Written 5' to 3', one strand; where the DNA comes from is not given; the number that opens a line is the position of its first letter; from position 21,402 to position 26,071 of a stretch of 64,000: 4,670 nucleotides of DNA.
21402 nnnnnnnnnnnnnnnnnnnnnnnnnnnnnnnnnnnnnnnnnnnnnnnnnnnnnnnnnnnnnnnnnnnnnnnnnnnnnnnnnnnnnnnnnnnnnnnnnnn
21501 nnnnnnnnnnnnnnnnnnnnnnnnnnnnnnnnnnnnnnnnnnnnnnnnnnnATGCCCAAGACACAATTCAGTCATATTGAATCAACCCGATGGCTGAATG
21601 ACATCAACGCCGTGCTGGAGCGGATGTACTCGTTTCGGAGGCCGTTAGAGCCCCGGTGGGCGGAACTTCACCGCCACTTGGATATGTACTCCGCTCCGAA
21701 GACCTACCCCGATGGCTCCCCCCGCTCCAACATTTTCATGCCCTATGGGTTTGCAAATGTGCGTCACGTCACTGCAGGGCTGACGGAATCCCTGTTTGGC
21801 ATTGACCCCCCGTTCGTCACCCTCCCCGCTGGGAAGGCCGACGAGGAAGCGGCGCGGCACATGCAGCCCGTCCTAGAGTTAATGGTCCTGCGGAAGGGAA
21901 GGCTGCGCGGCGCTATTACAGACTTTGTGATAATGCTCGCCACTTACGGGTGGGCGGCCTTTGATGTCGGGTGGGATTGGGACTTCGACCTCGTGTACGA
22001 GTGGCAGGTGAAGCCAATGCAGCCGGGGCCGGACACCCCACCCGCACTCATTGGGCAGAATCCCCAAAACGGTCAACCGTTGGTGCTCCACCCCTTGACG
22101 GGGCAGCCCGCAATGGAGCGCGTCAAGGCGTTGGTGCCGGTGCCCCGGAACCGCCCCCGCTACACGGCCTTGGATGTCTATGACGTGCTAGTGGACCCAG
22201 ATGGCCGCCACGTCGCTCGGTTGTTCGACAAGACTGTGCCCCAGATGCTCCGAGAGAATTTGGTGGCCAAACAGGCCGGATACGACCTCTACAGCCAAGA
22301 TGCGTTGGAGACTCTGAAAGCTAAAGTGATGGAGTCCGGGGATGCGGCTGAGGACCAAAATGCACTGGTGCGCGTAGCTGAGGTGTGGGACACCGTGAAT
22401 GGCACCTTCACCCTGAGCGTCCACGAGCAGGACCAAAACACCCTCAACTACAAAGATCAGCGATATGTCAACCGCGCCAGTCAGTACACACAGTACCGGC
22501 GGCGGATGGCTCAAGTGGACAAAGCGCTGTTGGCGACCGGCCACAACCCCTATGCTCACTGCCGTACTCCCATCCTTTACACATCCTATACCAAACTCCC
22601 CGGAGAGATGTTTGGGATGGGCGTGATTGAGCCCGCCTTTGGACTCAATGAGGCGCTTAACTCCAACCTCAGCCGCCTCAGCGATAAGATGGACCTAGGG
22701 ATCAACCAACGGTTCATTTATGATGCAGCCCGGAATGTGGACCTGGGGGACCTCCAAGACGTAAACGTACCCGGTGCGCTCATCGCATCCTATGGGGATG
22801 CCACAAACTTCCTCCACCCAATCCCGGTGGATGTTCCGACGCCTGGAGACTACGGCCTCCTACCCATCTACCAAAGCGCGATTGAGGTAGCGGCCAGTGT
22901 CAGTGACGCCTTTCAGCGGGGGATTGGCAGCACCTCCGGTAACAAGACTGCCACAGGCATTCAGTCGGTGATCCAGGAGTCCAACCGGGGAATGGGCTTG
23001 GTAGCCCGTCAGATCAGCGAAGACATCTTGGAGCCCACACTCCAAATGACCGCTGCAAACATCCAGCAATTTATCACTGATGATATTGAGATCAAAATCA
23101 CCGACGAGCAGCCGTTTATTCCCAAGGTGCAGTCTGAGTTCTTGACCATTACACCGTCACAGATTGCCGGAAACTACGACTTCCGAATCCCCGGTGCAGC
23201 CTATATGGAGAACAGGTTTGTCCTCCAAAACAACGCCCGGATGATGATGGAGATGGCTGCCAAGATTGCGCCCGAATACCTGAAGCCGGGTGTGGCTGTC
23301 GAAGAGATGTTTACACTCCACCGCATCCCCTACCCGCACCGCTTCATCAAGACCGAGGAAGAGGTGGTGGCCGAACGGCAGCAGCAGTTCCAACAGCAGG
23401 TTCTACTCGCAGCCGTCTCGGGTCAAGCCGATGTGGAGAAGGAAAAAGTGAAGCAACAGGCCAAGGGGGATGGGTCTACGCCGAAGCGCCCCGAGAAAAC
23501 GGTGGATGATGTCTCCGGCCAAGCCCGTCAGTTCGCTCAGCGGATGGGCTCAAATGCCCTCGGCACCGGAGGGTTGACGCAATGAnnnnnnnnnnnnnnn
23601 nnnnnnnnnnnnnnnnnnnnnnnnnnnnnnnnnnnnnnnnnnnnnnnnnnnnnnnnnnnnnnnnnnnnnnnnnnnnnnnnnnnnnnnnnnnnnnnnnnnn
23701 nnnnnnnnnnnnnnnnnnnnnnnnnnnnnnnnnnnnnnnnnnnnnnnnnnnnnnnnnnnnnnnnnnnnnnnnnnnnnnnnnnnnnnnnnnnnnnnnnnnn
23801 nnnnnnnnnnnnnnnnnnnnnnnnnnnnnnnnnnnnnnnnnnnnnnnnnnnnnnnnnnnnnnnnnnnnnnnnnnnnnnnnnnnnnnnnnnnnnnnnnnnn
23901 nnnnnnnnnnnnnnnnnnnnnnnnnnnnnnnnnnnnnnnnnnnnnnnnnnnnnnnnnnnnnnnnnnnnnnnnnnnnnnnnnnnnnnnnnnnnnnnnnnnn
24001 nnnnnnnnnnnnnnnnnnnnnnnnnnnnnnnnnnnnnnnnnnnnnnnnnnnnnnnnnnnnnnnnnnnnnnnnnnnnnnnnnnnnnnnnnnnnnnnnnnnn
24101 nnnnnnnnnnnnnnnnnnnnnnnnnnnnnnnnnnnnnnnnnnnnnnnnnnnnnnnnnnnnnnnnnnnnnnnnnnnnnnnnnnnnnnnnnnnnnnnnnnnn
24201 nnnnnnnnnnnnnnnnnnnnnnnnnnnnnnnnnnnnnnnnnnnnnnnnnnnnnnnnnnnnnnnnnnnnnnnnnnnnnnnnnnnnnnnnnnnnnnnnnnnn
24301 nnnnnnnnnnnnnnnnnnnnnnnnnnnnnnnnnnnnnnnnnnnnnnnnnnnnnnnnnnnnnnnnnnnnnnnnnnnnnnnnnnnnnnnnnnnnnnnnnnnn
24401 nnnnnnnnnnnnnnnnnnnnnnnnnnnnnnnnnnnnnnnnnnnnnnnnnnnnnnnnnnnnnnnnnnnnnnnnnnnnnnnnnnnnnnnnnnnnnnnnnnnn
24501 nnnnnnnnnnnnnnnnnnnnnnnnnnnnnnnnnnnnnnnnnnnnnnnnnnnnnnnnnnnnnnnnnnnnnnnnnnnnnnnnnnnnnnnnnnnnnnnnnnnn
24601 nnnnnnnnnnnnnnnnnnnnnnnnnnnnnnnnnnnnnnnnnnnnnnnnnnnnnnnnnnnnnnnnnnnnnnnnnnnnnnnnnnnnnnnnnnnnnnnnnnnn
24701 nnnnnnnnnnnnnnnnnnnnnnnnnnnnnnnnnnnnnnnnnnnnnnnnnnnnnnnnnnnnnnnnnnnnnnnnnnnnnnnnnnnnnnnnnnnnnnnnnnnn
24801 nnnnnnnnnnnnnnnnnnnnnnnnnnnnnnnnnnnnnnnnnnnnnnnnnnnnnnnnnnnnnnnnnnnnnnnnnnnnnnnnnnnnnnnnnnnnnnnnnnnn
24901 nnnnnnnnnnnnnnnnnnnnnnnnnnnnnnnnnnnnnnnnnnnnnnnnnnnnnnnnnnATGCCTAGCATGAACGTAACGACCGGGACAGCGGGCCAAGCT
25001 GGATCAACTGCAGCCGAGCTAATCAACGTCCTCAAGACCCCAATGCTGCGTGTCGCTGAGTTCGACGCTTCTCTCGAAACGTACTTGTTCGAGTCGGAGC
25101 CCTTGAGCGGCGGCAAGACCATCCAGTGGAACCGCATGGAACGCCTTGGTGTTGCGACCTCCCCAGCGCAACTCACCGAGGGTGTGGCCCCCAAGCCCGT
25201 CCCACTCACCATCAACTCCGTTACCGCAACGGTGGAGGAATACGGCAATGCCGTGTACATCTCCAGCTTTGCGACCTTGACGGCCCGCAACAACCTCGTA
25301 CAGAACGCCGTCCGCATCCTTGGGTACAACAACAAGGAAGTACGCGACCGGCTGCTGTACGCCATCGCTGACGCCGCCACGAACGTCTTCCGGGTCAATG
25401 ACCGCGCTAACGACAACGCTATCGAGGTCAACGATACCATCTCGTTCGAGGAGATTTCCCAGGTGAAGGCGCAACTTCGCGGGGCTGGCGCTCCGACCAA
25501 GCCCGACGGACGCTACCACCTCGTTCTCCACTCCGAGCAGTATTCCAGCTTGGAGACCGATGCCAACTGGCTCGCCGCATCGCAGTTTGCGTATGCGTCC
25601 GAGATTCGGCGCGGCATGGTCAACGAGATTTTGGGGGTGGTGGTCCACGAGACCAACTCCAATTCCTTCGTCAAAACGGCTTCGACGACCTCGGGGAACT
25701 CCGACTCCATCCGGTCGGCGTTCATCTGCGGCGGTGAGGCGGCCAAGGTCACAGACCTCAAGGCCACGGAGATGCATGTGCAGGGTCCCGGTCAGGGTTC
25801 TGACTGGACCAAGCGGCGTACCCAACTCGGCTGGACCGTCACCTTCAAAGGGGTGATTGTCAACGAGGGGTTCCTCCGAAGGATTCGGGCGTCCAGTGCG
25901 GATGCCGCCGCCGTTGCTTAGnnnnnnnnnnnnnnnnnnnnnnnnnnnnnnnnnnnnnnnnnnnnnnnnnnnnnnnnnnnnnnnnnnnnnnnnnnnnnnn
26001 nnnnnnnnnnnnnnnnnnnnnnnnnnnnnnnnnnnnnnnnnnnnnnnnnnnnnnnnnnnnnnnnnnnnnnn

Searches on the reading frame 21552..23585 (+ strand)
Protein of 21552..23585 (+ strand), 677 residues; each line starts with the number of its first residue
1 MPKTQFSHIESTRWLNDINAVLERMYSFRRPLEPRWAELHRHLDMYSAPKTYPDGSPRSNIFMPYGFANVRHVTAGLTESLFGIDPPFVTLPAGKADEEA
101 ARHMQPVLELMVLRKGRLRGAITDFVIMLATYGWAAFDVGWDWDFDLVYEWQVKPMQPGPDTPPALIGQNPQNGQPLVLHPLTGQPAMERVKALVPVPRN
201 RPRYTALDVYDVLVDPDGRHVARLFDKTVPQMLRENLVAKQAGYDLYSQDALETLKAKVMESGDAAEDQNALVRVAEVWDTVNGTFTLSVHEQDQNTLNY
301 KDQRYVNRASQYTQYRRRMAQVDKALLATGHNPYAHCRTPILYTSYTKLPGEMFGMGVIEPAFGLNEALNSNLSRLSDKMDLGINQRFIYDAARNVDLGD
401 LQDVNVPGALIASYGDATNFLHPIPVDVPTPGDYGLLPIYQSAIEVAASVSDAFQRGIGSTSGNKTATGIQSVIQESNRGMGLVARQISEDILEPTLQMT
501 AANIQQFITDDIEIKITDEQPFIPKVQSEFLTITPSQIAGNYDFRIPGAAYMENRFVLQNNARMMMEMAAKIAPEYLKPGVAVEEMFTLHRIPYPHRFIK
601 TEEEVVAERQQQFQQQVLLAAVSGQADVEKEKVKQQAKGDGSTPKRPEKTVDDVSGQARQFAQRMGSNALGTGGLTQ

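Call 36: search_protein_families(library=phrogs, max_evalue=0.001, proteins=[window:21552-23585:+])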
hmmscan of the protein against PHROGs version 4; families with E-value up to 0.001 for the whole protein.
window:21552-23585:+ (677 aa): 2 families
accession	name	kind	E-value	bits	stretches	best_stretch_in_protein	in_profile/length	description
phrog_332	-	connector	1.5e-31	110.4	1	16-638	12-547/560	head-tail adaptor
phrog_1216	-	head and packaging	8.7e-14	52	1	76-637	78-636/714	portal protein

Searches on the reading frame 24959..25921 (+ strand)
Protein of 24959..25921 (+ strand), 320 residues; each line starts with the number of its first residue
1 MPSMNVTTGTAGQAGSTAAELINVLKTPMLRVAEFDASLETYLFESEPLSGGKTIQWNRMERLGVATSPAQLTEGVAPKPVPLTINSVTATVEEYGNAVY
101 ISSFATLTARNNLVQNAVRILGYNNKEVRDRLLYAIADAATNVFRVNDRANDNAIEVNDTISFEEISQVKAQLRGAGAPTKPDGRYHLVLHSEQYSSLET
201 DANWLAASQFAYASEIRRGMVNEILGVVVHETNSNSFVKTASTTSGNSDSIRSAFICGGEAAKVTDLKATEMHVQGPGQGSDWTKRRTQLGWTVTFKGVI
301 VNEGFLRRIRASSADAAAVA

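Call 36: search_protein_families(library=phrogs, max_evalue=0.001, proteins=[window:24959-25921:+])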
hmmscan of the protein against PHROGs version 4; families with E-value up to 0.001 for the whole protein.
window:24959-25921:+ (320 aa): 4 families
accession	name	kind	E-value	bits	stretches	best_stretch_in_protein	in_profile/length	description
phrog_1357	-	head and packaging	2.8e-26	93.3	1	47-315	60-348/356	major head protein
phrog_544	-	head and packaging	4.6e-11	43.7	1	36-234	22-215/282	major head protein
phrog_267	-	head and packaging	8.6e-05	22.8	1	49-248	69-266/410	major head protein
phrog_334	-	head and packaging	0.00018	21.7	1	140-273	168-330/381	major head protein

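Call 100: search_dna_similar(query=window:24959-25921:+, collection=phages, mode=protein, max_evalue=0.001, max_rows=12)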
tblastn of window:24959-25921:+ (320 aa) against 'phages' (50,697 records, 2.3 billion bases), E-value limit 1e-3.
Records with a match: 40; places in all: 40; records where one place covers at least 80% of the query: 5.
Best place of each record, by identity: <60% 40.
By first word of the organism name: Bacillus 13; Microbacterium 13; Bacteriophage 10; Caudoviricetes 4.
By host as written in the record: - 14; Microbacterium foliorum NRRL B-24224 9; Bacillus megaterium 6; Bacillus megaterium Km 5; Microbacterium foliorum NRRL B-24224 SEA 4; Bacillus megaterium strain Km Sp- 2.
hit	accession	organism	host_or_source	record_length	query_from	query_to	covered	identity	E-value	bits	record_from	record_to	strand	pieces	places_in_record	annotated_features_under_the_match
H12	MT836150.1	Bacteriophage sp.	human fecal samples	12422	48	309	82%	26.3%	1e-19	96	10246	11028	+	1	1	record has no annotation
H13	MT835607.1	Bacteriophage sp.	human fecal samples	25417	48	310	82%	24.6%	1e-10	68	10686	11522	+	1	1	record has no annotation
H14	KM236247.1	Bacillus phage Pascal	Bacillus megaterium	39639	48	296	78%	26.0%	4e-13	76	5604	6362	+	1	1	capsid protein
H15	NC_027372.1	Bacillus phage Pascal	Bacillus megaterium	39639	48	296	78%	26.0%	4e-13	76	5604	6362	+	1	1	major head protein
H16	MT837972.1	Bacteriophage sp.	human fecal samples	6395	48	309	82%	24.5%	3e-12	73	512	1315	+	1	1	record has no annotation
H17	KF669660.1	Bacillus phage Pony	Bacillus megaterium Km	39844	48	280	73%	26.7%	5e-12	72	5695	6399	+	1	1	hypothetical protein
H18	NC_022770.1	Bacillus phage Pony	Bacillus megaterium Km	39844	48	280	73%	26.7%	5e-12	72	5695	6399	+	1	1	major head protein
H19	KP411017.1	Bacillus phage Palmer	Bacillus megaterium strain Km Sp-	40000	48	280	73%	26.7%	5e-12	72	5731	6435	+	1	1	capsid protein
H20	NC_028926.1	Bacillus phage Palmer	Bacillus megaterium strain Km Sp-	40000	48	280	73%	26.7%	5e-12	72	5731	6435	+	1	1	major head protein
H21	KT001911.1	Bacillus phage Pavlov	Bacillus megaterium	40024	48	280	73%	26.7%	5e-12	72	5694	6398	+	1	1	hypothetical protein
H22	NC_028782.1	Bacillus phage Pavlov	Bacillus megaterium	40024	48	280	73%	26.7%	5e-12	72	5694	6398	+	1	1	major head protein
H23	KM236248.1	Bacillus phage Pookie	Bacillus megaterium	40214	48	280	73%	26.7%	5e-12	72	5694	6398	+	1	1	capsid protein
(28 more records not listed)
